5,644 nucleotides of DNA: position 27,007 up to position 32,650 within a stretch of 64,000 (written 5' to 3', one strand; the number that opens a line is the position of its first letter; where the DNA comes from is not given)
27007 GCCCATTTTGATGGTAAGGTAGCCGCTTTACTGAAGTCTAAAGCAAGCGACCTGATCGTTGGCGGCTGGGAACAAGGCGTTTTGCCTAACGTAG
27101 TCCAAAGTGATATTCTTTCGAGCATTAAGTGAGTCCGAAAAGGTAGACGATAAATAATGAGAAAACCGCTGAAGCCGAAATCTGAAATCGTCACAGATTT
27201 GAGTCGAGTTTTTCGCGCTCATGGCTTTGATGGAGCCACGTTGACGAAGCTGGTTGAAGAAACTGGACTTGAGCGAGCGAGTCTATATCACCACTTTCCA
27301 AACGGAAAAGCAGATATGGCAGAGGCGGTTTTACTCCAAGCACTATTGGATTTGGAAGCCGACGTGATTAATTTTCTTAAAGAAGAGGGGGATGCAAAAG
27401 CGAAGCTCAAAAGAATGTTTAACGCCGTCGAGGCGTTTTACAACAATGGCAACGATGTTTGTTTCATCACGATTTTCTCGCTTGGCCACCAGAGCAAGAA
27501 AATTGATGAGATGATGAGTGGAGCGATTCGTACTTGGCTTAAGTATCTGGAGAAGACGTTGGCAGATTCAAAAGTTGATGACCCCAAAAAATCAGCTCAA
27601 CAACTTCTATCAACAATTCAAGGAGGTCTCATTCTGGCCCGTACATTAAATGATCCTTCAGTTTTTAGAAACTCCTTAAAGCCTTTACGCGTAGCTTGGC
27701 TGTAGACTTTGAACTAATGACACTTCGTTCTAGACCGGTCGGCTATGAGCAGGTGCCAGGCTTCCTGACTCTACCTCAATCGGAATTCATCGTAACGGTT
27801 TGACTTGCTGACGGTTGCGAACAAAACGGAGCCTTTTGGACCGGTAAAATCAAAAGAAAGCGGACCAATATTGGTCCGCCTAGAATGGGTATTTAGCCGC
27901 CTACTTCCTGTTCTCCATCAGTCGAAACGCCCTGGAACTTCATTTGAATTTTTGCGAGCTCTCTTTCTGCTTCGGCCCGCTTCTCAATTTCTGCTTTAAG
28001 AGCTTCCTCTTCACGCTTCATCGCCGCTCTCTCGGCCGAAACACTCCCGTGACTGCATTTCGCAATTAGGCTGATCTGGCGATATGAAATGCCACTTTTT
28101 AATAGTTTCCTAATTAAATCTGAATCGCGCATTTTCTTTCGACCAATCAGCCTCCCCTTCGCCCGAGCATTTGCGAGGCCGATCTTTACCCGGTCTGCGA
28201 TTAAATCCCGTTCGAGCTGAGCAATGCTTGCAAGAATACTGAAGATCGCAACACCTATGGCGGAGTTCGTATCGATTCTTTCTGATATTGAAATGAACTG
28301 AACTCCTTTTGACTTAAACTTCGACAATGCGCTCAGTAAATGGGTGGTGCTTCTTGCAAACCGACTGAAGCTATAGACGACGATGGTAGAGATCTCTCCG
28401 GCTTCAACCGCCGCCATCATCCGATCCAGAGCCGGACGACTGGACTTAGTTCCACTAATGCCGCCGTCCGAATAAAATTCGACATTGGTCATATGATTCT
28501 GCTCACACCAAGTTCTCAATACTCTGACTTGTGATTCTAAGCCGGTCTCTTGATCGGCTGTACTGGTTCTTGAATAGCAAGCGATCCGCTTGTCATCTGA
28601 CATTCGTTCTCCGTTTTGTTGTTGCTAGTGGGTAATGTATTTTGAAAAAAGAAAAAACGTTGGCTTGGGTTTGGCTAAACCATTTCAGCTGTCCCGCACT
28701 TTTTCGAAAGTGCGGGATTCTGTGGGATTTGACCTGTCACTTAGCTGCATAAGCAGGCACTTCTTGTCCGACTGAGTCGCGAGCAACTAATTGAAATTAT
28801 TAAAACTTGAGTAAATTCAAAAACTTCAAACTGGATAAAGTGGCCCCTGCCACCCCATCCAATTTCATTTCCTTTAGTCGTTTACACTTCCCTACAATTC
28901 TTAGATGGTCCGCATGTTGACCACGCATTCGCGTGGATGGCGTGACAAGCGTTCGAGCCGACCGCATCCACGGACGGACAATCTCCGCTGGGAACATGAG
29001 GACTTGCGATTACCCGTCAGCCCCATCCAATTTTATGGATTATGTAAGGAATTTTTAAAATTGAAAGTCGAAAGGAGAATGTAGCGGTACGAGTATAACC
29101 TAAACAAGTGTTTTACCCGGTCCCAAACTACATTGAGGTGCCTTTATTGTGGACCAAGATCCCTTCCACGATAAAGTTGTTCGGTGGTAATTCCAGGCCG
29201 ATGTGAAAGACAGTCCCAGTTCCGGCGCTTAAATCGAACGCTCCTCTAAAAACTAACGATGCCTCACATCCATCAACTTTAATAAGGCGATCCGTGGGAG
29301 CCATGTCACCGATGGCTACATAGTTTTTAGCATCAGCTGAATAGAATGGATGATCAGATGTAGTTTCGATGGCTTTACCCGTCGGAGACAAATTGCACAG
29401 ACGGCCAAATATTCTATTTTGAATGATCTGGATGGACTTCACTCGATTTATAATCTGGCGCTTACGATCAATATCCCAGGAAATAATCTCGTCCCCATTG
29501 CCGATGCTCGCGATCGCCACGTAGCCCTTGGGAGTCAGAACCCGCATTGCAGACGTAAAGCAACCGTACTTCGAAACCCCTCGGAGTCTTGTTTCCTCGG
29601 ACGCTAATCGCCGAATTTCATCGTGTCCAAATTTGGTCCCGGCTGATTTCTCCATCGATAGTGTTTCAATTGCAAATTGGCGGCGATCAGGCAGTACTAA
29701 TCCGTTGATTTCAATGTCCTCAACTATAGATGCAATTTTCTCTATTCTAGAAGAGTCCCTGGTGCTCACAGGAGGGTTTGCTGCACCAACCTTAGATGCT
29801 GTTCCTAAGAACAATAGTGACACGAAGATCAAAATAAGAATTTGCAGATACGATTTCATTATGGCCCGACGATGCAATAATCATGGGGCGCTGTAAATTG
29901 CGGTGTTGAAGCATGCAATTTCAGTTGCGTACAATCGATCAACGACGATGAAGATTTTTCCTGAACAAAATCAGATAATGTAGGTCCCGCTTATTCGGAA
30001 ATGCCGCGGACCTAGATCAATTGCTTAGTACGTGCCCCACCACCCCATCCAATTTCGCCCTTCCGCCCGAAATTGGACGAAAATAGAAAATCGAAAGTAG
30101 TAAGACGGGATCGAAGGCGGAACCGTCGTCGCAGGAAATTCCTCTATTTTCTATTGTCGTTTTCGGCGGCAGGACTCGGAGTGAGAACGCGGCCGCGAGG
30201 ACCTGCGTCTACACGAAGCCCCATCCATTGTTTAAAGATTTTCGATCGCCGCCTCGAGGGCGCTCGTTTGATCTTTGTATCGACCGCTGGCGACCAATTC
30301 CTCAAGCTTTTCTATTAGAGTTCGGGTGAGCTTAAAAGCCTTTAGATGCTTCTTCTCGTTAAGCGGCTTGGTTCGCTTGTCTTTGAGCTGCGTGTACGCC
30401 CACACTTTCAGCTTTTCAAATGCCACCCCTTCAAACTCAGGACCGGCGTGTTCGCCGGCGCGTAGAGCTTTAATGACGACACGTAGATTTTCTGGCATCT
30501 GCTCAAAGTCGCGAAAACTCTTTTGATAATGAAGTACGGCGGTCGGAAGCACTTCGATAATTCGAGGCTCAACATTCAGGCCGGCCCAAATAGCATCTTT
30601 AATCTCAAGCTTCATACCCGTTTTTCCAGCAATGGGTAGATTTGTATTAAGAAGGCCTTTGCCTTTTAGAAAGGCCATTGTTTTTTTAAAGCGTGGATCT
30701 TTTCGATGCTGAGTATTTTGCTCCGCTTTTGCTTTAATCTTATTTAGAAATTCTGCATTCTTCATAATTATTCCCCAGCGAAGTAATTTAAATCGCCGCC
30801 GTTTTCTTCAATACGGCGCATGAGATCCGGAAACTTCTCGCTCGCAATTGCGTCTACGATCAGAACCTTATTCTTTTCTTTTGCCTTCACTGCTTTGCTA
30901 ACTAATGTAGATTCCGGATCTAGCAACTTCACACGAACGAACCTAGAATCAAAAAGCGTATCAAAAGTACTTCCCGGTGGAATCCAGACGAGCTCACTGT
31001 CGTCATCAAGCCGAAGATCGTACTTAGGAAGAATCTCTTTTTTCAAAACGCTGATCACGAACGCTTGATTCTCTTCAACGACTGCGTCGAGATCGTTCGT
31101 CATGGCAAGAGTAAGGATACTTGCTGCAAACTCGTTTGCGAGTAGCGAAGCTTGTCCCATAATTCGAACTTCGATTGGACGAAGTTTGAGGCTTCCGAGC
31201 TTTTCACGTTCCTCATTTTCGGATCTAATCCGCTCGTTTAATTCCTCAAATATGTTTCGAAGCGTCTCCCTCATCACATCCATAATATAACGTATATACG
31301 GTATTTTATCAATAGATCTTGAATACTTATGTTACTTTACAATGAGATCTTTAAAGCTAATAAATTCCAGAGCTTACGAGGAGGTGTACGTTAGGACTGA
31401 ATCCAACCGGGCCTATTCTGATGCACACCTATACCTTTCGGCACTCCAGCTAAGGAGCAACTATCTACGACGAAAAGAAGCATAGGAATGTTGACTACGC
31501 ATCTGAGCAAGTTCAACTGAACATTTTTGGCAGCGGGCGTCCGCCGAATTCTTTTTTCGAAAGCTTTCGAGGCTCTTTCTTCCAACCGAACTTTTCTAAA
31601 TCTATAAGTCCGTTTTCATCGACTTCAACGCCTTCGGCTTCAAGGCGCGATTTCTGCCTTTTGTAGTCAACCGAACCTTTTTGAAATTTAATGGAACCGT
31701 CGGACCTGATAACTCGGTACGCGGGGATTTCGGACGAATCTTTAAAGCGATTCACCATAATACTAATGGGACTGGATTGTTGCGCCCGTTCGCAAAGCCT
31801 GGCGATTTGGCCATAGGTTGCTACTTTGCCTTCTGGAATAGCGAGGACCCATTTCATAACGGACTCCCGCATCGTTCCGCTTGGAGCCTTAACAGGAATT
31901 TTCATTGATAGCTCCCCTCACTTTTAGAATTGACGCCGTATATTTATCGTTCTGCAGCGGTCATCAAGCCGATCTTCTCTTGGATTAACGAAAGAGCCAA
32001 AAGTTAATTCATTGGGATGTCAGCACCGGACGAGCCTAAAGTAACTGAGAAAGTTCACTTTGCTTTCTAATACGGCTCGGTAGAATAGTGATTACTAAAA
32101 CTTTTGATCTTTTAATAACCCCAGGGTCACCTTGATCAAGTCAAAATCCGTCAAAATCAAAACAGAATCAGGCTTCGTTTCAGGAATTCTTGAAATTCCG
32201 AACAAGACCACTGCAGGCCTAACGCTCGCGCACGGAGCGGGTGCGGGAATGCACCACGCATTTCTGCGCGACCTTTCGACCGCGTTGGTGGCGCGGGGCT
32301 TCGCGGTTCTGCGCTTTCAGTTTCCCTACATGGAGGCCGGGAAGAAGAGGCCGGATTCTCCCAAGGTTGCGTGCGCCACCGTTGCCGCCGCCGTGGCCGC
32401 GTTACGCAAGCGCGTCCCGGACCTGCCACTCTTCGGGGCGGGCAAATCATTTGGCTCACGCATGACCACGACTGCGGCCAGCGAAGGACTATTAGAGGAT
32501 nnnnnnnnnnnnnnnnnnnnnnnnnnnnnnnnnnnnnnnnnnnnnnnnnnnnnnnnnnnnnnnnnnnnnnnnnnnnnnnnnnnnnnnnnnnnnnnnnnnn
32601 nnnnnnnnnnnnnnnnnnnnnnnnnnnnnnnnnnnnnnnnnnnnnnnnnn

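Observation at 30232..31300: Two-gene NTase-like / RHH-tailed module with palindromic upstream site: candidate toxin-antitoxin or defence cassette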

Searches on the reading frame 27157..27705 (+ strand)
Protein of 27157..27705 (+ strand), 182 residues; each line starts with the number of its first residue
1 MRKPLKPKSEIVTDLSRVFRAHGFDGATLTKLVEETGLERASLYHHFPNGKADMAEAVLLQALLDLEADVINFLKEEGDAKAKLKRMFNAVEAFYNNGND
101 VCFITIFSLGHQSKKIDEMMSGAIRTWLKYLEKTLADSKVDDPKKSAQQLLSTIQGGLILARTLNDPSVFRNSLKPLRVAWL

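Call 37: search_protein_families(library=pfam, proteins=[window:27157-27705:+], max_evalue=0.001)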
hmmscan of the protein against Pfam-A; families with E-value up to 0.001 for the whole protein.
window:27157-27705:+ (182 aa): 2 families
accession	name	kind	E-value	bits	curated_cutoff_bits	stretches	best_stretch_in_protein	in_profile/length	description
PF00440.29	TetR_N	-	2.1e-09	37.5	24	1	17-58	7-47/47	Bacterial regulatory proteins, tetR family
PF21993.1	TetR_C_13_2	-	1.4e-05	25.8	27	1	98-172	21-99/103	Transcriptional regulator LmrA/YxaF-like, C-terminal domain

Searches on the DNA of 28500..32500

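Call 81: search_rna_families(source=window, start=28500, end=32500, threshold=evalue, max_evalue=0.1)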
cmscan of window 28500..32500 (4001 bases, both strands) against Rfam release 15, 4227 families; matches with E-value up to 0.1: 0.
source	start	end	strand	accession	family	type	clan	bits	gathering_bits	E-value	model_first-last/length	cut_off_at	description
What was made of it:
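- Tried and rejected: Rfam found no RNA family in 28500-32500 (call 81).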
